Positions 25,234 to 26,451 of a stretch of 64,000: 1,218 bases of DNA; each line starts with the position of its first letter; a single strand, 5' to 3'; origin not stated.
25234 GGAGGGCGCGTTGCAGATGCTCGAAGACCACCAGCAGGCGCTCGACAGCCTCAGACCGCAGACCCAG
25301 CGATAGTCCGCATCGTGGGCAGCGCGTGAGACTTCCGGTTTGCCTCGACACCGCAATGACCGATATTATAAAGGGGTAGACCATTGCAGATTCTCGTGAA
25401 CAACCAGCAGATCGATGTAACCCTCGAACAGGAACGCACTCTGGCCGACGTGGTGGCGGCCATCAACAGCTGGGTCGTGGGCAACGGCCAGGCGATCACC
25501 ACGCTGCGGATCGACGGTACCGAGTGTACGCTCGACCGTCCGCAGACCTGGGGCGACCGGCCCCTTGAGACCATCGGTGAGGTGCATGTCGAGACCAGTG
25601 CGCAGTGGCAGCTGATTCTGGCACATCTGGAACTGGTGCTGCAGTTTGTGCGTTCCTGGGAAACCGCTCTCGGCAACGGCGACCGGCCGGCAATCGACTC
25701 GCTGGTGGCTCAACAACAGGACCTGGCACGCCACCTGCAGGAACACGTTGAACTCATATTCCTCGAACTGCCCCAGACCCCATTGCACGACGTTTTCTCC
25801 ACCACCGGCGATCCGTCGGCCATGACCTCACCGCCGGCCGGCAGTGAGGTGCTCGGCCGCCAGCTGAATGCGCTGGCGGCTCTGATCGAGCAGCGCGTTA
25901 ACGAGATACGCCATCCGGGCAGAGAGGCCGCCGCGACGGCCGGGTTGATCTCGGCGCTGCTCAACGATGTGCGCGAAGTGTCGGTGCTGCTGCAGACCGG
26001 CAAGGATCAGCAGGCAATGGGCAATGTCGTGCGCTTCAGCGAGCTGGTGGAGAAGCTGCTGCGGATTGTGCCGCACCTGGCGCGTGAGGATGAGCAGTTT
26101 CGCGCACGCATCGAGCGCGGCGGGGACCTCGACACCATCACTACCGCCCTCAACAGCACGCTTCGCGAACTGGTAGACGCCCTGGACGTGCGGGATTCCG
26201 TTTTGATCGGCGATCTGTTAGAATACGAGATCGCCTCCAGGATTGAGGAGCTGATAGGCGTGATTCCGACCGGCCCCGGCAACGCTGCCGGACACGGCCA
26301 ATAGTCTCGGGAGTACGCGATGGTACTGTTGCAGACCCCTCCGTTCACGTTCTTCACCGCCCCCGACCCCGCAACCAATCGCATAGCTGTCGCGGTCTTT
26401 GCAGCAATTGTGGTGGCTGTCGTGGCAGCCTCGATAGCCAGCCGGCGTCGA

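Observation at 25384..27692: Three uncharacterised genes, one a membrane-anchored PilZ protein, occupy the fliS/fliT slot after flaG-fliD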

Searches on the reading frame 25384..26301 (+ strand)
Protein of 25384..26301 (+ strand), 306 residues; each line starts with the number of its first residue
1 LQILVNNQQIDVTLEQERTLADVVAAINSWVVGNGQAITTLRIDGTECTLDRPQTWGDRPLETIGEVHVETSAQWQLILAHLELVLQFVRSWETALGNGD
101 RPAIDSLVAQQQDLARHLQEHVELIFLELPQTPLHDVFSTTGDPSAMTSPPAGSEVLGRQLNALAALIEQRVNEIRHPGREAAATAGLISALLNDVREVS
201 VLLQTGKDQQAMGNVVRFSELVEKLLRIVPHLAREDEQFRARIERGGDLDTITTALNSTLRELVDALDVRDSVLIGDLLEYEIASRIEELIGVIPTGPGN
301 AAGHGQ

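Call 3: search_protein_families(library=pfam, proteins=[window:25384-26301:+], max_evalue=1)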
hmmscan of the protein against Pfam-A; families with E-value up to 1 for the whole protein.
window:25384-26301:+ (306 aa): 2 families
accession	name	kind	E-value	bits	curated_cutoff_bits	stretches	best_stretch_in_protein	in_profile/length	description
PF07196.18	Flagellin_IN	-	0.045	14.4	22.7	0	7-29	8-32/55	Flagellin hook IN motif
PF21896.2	Talin_IBS2B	-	0.21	12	27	1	178-267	30-115/118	Talin IBS2B domain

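Call 4: search_protein_families(library=ncbifam, proteins=[window:25384-26301:+], max_evalue=1)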
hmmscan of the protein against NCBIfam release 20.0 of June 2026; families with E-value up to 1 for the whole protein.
window:25384-26301:+ (306 aa): 0 families

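Call 5: find_homologous_proteins(query=window:25384-26301:+, max_evalue=0.001)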
Query window:25384-26301:+ (306 aa): 247 proteins with E <= 0.001 among 5165 candidates; the best 120 are listed.
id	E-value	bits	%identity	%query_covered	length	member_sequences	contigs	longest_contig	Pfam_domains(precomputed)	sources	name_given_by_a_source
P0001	2.8e-190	649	100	99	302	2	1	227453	PF27299.1,PF26154.2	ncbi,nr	ncbi:MAG: hypothetical protein EA384_04825 [Spirochaetaceae bacterium]|nr:MAG: hypothetical protein 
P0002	3.2e-120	419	68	98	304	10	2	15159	PF27299.1,PF26154.2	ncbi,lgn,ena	-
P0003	1.2e-99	352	58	97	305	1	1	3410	PF27299.1,PF26154.2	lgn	-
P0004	3.8e-90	320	55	95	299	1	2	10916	PF27299.1,PF26154.2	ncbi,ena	-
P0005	7.4e-90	320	55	96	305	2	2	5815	PF27299.1,PF26154.2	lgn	-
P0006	1.2e-84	302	49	98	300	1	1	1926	PF27299.1,PF26154.2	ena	-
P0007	2.3e-83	298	49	98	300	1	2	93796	PF27299.1,PF26154.2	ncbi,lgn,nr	ncbi:MAG: hypothetical protein EA403_16705 [Spirochaetaceae bacterium]|nr:MAG: hypothetical protein 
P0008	2.0e-47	180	37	97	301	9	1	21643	PF27299.1,PF26154.2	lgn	-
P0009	1.8e-45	174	36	99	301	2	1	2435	PF27299.1,PF26154.2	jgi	jgi:hypothetical protein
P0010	2.7e-45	173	38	96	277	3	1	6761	PF27299.1,PF26154.2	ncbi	ncbi:MAG: hypothetical protein ACOCW6_03175 [Spirochaetota bacterium]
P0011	4.8e-45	172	37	96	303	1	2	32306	PF27299.1,PF26154.2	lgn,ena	-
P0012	9.5e-45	171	37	96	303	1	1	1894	PF27299.1,PF26154.2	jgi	-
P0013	1.0e-44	171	35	97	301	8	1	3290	PF27299.1,PF26154.2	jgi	-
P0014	1.8e-44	171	38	95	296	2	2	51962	PF27299.1,PF26154.2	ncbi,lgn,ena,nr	ncbi:MAG TPA: hypothetical protein VMW73_13375 [Spirochaetia bacterium]|nr:hypothetical protein [Spi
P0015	4.4e-43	166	37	95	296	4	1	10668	PF27299.1,PF26154.2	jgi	-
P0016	4.8e-43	166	37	96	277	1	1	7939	PF27299.1,PF26154.2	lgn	-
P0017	1.4e-42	164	35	96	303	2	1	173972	PF27299.1,PF26154.2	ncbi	-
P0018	2.2e-42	164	36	96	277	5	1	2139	PF27299.1,PF26154.2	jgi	jgi:hypothetical protein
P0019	3.1e-41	160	34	96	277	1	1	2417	PF27299.1,PF26154.2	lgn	-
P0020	6.9e-41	159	36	96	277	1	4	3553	PF27299.1,PF26154.2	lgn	-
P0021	1.5e-40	158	35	96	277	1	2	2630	PF27299.1,PF26154.2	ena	-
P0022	9.2e-40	155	34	96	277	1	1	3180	PF27299.1,PF26154.2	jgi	jgi:hypothetical protein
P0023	2.0e-39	154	34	96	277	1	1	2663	PF27299.1,PF26154.2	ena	-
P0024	2.8e-39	154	32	98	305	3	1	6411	PF27299.1,PF26154.2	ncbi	-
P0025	2.9e-39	153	34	96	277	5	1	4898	PF27299.1,PF26154.2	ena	-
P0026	4.2e-39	153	33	96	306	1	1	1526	PF27299.1,PF26154.2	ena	-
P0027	8.6e-39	152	34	95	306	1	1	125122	PF27299.1,PF26154.2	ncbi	-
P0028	3.5e-38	150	34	96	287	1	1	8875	PF27299.1,PF26154.2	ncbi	-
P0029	9.6e-38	149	35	95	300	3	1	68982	PF27299.1,PF26154.2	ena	-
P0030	4.7e-37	146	32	95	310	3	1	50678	PF27299.1,PF26154.2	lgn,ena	-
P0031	7.7e-37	146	32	96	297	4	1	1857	PF27299.1,PF26154.2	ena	-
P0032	3.4e-36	143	32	96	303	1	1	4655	PF27299.1,PF26154.2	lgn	-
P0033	6.4e-36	143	33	97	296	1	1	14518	PF27299.1,PF26154.2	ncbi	ncbi:MAG: hypothetical protein AB1798_01950 [Spirochaetota bacterium]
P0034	8.6e-36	142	34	96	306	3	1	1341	PF27299.1,PF26154.2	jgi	jgi:hypothetical protein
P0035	1.2e-35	142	33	95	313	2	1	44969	PF27299.1,PF26154.2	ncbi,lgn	-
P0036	3.2e-35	140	32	95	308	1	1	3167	PF27299.1,PF26154.2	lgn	-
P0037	9.2e-35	139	33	95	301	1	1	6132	PF27299.1,PF26154.2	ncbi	ncbi:MAG: hypothetical protein R6V67_00460 [Spirochaetia bacterium]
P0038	1.9e-34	138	30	96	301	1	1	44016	PF27299.1,PF26154.2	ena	-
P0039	4.4e-34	136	32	99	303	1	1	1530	PF27299.1,PF26154.2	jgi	jgi:hypothetical protein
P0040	4.6e-34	136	33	96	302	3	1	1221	PF27299.1,PF26154.2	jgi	-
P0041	8.3e-34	136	33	95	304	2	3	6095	PF27299.1,PF26154.2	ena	-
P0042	1.1e-33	135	32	95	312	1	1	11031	PF27299.1,PF26154.2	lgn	-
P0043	7.3e-33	132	34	96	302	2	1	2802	PF27299.1,PF26154.2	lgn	-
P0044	7.9e-33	132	35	95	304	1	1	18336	PF27299.1,PF26154.2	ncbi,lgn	-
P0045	1.1e-32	132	29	95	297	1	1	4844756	PF27299.1,PF26154.2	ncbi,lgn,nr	ncbi:MAG: hypothetical protein JSV89_14720 [Spirochaetaceae bacterium]|nr:MAG: hypothetical protein 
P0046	1.1e-32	132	32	96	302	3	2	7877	PF27299.1,PF26154.2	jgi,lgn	-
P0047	2.1e-32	131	34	94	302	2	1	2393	PF27299.1,PF26154.2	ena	-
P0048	3.0e-32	130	33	95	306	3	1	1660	PF27299.1,PF26154.2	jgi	-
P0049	3.7e-32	130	31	95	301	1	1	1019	PF27299.1,PF26154.2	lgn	-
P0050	3.7e-32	130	32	96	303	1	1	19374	PF27299.1,PF26154.2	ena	-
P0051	6.0e-32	129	32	96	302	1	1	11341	PF27299.1,PF26154.2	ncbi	-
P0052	7.1e-32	129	30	96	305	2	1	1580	PF27299.1,PF26154.2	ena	-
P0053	7.3e-32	129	31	95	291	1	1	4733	PF27299.1,PF26154.2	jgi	jgi:hypothetical protein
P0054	8.5e-32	129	35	94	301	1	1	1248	PF27299.1,PF26154.2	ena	-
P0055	2.3e-31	128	33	96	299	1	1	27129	PF27299.1,PF26154.2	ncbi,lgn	-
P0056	2.5e-31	127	30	95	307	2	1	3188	PF27299.1,PF26154.2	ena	-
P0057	2.7e-31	127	31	95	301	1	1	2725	PF27299.1,PF26154.2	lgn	-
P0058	3.0e-31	127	33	95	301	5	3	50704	PF27299.1,PF26154.2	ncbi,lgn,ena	-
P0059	3.8e-31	127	32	95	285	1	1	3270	PF27299.1,PF26154.2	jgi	jgi:hypothetical protein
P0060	4.2e-31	127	29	95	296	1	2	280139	PF27299.1,PF26154.2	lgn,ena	-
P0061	4.7e-31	127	31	95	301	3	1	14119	PF27299.1,PF26154.2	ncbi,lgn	ncbi:MAG: hypothetical protein ACLFMZ_05045 [Spirochaetaceae bacterium]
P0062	5.1e-31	126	30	96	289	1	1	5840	PF27299.1,PF26154.2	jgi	jgi:hypothetical protein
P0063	5.2e-31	126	30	97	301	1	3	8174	PF27299.1,PF26154.2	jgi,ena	-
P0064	5.7e-31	126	31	95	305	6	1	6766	PF27299.1,PF26154.2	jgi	jgi:hypothetical protein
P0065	6.8e-31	126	31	96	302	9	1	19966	PF27299.1,PF26154.2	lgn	-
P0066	7.4e-31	126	29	95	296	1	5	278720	PF27299.1,PF26154.2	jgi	-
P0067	8.1e-31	126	32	96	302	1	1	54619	PF27299.1,PF26154.2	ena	-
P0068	8.9e-31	126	31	96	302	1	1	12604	PF27299.1,PF26154.2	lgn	-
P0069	1.1e-30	125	32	95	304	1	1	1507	PF27299.1,PF26154.2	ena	-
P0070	1.5e-30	125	30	96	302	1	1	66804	PF27299.1,PF26154.2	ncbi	-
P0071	1.5e-30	125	32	94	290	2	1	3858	PF27299.1,PF26154.2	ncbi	-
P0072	3.1e-30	124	28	97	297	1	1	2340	PF27299.1,PF26154.2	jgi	jgi:hypothetical protein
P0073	3.6e-30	124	32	95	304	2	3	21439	PF27299.1,PF26154.2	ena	-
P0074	4.0e-30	123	32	96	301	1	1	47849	PF27299.1,PF26154.2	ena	-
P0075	4.6e-30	123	29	95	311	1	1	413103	PF27299.1,PF26154.2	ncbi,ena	-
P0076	4.9e-30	123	29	96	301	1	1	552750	PF27299.1,PF26154.2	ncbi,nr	ncbi:MAG: hypothetical protein JEZ04_00650 [Spirochaetales bacterium]|nr:hypothetical protein [Spiro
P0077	7.2e-30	123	29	96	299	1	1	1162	PF27299.1,PF26154.2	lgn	-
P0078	8.3e-30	122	30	96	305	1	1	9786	PF27299.1,PF26154.2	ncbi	-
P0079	8.5e-30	122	31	96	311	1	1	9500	PF27299.1,PF26154.2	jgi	jgi:hypothetical protein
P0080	8.7e-30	122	32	95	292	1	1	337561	PF27299.1,PF26154.2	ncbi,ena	-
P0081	1.2e-29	122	31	97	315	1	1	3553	PF27299.1,PF26154.2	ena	-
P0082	1.2e-29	122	33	94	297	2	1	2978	PF27299.1,PF26154.2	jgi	jgi:hypothetical protein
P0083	1.2e-29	122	31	96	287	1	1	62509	PF27299.1,PF26154.2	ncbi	-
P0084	1.7e-29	121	30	99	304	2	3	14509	PF27299.1,PF26154.2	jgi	-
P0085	1.9e-29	121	32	94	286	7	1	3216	PF27299.1,PF26154.2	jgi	-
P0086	1.9e-29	121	30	95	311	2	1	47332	PF27299.1,PF26154.2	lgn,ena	-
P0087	2.3e-29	121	31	95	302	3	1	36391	PF27299.1,PF26154.2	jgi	-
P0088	2.8e-29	121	32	95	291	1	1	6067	PF27299.1,PF26154.2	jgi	jgi:hypothetical protein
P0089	3.2e-29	121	32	95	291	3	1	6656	PF27299.1,PF26154.2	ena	-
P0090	4.2e-29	120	29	96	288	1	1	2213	PF27299.1,PF26154.2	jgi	jgi:hypothetical protein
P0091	4.2e-29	120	30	99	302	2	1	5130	PF27299.1,PF26154.2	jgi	-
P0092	5.8e-29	120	31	96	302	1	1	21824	PF27299.1,PF26154.2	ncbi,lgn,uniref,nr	ncbi:MAG: hypothetical protein PQJ61_14770 [Spirochaetales bacterium]|uniref:Uncharacterized protein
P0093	6.2e-29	120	30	95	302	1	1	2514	PF27299.1,PF26154.2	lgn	-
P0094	6.4e-29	120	31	96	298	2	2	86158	PF27299.1,PF26154.2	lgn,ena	-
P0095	9.4e-29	119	31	96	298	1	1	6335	PF27299.1,PF26154.2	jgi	-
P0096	1.2e-28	119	29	97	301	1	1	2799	PF27299.1,PF26154.2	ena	-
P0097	1.2e-28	119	31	97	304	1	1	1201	PF27299.1,PF26154.2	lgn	-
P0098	1.5e-28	118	32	92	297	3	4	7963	PF27299.1,PF26154.2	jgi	jgi:hypothetical protein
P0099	1.7e-28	118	30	96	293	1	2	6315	PF27299.1,PF26154.2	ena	-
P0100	2.3e-28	118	29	96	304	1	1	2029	PF27299.1,PF26154.2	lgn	-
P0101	3.0e-28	117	28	97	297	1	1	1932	PF27299.1,PF26154.2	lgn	-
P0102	3.4e-28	117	33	96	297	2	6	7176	PF27299.1,PF26154.2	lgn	-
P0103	3.7e-28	117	29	96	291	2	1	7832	PF27299.1,PF26154.2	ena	-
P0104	3.8e-28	117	34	94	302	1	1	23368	PF27299.1,PF26154.2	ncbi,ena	-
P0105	6.5e-28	116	28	97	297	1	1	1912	PF27299.1,PF26154.2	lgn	-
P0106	7.8e-28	116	32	93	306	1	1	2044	PF27299.1,PF26154.2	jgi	jgi:hypothetical protein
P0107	8.9e-28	116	30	95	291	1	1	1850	PF27299.1,PF26154.2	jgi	jgi:hypothetical protein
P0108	1.0e-27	116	31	96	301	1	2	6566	PF27299.1,PF26154.2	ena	-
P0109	1.2e-27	115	29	96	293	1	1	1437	PF27299.1,PF26154.2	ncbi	-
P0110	1.3e-27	115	31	96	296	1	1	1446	PF27299.1,PF26154.2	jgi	jgi:hypothetical protein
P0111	1.4e-27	115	29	96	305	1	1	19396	PF27299.1,PF26154.2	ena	-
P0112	1.6e-27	115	32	95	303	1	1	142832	PF27299.1,PF26154.2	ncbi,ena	-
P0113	1.6e-27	115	30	95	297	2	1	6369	PF27299.1,PF26154.2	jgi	jgi:hypothetical protein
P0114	1.9e-27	115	29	96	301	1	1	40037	PF27299.1,PF26154.2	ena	-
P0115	1.9e-27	115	29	97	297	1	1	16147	PF27299.1,PF26154.2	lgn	-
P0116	2.1e-27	115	29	96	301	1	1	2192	PF27299.1,PF26154.2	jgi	jgi:hypothetical protein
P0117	2.9e-27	114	27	97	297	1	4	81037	PF27299.1,PF26154.2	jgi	-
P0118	3.7e-27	114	29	98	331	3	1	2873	PF27299.1,PF26154.2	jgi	jgi:hypothetical protein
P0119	4.6e-27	113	33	95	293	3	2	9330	PF27299.1,PF26154.2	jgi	-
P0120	5.8e-27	113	28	94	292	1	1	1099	PF27299.1,PF26154.2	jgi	jgi:hypothetical protein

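Call 8: find_encoding_contigs(protein=P0045, flank=8000, max_places=3)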
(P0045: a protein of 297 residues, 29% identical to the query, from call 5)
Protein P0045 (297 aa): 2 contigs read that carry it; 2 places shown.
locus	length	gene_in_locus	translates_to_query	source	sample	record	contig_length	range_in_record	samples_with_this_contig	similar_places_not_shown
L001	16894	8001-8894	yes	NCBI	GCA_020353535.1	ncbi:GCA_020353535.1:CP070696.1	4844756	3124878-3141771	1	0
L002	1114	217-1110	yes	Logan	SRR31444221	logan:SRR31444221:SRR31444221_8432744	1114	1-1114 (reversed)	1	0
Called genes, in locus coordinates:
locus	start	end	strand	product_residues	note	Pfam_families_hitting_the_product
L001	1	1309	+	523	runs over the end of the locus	PF00072:Response_reg, PF00512:HisKA, PF02518:HATPase_c, PF14501:HATPase_c_5 (weak)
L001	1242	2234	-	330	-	PF00294:PfkB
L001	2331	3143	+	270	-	PF20424:PilZN3, PF07238:PilZ (faint)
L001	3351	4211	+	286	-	PF00669:Flagellin_N, PF00700:Flagellin_C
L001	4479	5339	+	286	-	PF00669:Flagellin_N, PF00700:Flagellin_C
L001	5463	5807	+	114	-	PF03646:FlaG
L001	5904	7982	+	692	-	PF02465:FliD_N, PF07195:FliD_C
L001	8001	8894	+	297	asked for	PF27299:TP0873_N, PF26154:DUF8042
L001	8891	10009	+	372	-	PF07238:PilZ (weak)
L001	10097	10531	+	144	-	PF02367:TsaE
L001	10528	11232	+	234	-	PF00814:TsaD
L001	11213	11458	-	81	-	PF02599:CsrA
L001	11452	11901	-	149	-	PF02623:FliW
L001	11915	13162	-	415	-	PF00669:Flagellin_N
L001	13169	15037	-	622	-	PF22638:FlgK_D1, PF06429:Flg_bbr_C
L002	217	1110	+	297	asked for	PF27299:TP0873_N, PF26154:DUF8042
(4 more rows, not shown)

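Call 18: search_solved_structures(query=A1, max_evalue=10, show_alignments=2)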
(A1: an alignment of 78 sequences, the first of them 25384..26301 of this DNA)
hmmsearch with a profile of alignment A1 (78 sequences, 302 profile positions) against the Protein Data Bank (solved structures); distinct sequences matched with E-value up to 10: 30.
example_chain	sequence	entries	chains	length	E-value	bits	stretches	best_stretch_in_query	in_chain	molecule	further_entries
9ugr_A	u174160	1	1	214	0.00043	23.2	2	90-166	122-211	Syn-F4-Link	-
2jua_A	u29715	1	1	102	0.0044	19.9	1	103-197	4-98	de novo protein S836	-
1p68_A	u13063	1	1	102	0.0072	19.2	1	103-194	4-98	De novo designed protein S-824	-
6kos_A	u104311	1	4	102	0.013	18.3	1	106-188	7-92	SUWA (Super WA20)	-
8h7c_A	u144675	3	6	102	0.021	17.6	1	94-166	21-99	De novo ferric enterobactin esterase Syn-F4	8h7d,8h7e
3vjf_A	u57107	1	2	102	0.024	17.5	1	60-139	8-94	WA20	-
5cwo_A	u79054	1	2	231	0.035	16.9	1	61-197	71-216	Designed helical repeat protein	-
9qwm_B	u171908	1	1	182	0.039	16.7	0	188-212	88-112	Darpin G11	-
5tgw_A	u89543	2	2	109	0.044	16.6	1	84-174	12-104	PS1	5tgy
6egc_A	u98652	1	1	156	0.068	16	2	113-183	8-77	SC_2L4HC2_23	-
6r17_A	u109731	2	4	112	0.077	15.8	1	110-198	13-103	Synaptonemal complex central element protein 2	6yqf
8t1i_D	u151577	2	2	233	0.1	15.4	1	62-180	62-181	Mediator of RNA polymerase II transcription subunit 7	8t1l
4tql_A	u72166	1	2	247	0.1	15.4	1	56-196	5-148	Three helix bundle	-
7ena_g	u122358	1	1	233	0.14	15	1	62-174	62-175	Mediator of RNA polymerase II transcription subunit 7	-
7enc_g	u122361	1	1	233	0.14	15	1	62-174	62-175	Mediator of RNA polymerase II transcription subunit 7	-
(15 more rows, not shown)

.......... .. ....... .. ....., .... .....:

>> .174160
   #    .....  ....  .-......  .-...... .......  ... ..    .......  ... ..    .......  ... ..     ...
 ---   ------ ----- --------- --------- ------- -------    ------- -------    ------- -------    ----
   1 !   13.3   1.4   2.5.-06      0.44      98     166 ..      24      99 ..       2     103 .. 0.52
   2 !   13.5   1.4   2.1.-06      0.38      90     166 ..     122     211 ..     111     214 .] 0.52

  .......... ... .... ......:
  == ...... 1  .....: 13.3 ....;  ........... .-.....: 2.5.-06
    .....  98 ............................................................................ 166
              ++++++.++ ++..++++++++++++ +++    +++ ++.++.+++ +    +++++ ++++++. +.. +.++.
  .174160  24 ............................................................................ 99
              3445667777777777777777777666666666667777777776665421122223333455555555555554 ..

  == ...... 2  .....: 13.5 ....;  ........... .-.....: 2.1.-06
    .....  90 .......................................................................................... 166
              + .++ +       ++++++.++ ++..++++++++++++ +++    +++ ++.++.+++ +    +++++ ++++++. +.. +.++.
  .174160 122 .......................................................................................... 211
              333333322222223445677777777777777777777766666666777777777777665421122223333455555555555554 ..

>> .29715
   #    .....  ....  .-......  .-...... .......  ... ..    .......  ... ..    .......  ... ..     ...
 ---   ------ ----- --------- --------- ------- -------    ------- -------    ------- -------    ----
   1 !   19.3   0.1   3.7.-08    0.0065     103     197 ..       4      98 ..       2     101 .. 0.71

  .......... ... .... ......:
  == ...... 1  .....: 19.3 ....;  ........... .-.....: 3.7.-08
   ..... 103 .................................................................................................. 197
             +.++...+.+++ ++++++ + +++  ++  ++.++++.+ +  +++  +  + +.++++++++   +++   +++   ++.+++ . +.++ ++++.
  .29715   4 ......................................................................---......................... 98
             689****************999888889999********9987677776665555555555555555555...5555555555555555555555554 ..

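Call 19: find_related_loci(query=A1, collection=genome_contigs, flank=6000)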
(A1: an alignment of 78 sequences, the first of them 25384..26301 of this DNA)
Query A1 (306 aa) in genome_contigs; peptide patterns used: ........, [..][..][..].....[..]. (x = any residue, [..] = any of these).
232 stretches matched a pattern; 183 encode a relative of the query (tblastn E <= 1e-3); the best 80 are kept; 80 distinct loci.
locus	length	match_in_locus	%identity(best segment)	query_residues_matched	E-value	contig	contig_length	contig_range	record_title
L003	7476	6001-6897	67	1-299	6e-128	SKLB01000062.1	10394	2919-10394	MAG: Spirochaetales bacterium isolate CSSed162cmA_192 CSSed16-2cmA-23328, whole genome shotgun sequence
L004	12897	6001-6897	67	1-299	2e-118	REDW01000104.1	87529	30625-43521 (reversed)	MAG: Spirochaetaceae bacterium isolate GEM2.Bin48 NODE_132_length_87529_cov_12.5872, whole genome shotgun sequence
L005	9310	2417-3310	55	1-295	6e-99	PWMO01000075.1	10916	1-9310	MAG: Spirochaetaceae bacterium isolate CSSed10_280R1 CS-Sed10-C15459, whole genome shotgun sequence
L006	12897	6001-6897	49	1-299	1e-89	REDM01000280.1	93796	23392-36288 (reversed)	MAG: Spirochaetaceae bacterium isolate GEM2.Bin30 NODE_103_length_93796_cov_54.2245, whole genome shotgun sequence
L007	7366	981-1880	49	1-298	8e-89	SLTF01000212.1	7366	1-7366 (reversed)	MAG: Spirochaetales bacterium isolate CSSed165cm_90 CSSed16-5cm-45102, whole genome shotgun sequence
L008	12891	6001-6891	36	1-297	1e-53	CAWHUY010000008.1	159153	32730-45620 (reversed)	MAG: uncultured Spirochaetota bacterium isolate MFD02416.bin.2.175 genome assembly, contig: contig_108844, whole genome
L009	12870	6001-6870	37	1-290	2e-49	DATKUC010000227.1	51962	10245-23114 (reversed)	MAG TPA_asm: Spirochaetia bacterium isolate SMAG_U14097 k141_1497836, whole genome shotgun sequence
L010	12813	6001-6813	37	1-294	3e-48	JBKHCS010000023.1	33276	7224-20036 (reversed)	MAG: Spirochaetaceae bacterium isolate D1M03_12 NODE_521_length_33276_cov_9.724843, whole genome shotgun sequence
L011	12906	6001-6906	34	1-302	3e-48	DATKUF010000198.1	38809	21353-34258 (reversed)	MAG TPA_asm: Spirochaetia bacterium isolate SMAG_U14100 k141_1523187, whole genome shotgun sequence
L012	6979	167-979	36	1-294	5e-46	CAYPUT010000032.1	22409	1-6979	MAG TPA_asm: uncultured Spirochaetaceae bacterium isolate SRP141376_co3_459 genome assembly, contig: NODE_6168_length_22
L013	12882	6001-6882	34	1-291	5e-45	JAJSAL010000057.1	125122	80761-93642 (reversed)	MAG: Spirochaetes bacterium isolate Dive96_bin4.94 k141_1336690, whole genome shotgun sequence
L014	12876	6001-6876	35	3-294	5e-45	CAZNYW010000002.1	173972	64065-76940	MAG TPA_asm: uncultured Spirochaetales bacterium isolate binchicken_co150_687 genome assembly, contig: NODE_66_length_17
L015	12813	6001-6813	34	1-294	1e-43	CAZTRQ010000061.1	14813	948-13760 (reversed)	MAG TPA_asm: uncultured Spirochaetaceae bacterium isolate binchicken_co8_186 genome assembly, contig: NODE_7250_length_1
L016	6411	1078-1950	33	3-290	1e-43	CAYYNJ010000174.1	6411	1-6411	MAG TPA_asm: uncultured Spirochaetaceae bacterium isolate binchicken_co42_417 genome assembly, contig: NODE_22888_length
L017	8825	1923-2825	30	1-294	4e-42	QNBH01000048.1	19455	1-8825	MAG: Spirochaetes bacterium isolate B32_G16 B32_Guay16_scaffold_01337, whole genome shotgun sequence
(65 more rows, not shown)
